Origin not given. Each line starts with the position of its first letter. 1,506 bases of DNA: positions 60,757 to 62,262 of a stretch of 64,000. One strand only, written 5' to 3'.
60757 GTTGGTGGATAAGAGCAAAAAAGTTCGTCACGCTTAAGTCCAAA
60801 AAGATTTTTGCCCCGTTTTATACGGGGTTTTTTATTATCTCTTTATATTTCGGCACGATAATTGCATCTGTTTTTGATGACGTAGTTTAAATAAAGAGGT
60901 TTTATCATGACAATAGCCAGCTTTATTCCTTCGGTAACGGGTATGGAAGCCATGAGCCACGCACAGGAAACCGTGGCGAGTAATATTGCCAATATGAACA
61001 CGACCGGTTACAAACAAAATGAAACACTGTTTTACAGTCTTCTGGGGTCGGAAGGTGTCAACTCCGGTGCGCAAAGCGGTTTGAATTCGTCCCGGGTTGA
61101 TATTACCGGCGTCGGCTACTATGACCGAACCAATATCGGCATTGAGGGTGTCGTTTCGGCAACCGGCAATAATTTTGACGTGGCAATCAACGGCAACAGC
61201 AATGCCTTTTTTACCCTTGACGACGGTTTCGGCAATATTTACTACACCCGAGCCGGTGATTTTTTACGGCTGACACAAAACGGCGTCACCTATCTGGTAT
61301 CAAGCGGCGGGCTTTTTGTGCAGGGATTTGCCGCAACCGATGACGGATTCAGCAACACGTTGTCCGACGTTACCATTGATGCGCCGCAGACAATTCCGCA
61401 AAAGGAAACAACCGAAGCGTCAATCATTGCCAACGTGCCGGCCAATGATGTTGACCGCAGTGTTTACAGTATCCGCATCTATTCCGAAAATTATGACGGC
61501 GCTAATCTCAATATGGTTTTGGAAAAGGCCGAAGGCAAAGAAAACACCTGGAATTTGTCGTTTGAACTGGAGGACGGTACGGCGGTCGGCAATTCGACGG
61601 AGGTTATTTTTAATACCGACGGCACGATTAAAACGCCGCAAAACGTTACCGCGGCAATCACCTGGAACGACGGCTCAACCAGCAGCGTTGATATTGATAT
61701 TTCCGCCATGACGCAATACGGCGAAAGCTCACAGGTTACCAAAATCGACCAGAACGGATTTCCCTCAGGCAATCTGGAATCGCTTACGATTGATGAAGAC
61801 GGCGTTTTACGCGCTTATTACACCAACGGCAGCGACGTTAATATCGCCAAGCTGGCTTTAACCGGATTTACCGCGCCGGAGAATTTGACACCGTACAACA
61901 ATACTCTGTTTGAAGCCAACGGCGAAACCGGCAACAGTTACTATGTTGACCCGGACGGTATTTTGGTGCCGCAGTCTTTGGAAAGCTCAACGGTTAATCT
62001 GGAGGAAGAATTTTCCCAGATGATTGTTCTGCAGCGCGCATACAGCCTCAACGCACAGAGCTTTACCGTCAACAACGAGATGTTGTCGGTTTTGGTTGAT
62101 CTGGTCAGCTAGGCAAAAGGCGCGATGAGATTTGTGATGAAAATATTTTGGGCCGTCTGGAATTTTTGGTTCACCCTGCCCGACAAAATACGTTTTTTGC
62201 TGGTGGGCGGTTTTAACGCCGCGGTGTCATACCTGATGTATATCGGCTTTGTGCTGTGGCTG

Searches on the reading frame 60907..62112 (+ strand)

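Call 36: search_protein_families(library=pfam, proteins=[window:60907-62112:+], max_evalue=0.001)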
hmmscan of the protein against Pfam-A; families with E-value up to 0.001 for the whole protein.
window:60907-62112:+ (401 aa): 4 families
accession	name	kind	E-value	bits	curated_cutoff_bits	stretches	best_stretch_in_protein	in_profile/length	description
PF06429.18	Flg_bbr_C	-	3.7e-11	42.8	23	1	356-398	3-45/46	Flagellar basal body rod FlgEFG protein C-terminal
PF00460.25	Flg_bb_rod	-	3.9e-10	39.9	20.7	1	10-36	5-31/31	Flagella basal body rod protein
PF07559.19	FlgE_D2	-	3.4e-08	34.5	22.7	1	185-285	22-142/142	Flagellar basal body protein FlaE D2 domain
PF22692.1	LlgE_F_G_D1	-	1.9e-07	31.6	27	1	93-159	1-49/64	Flagellar hook protein FlgE/F/G D1 domain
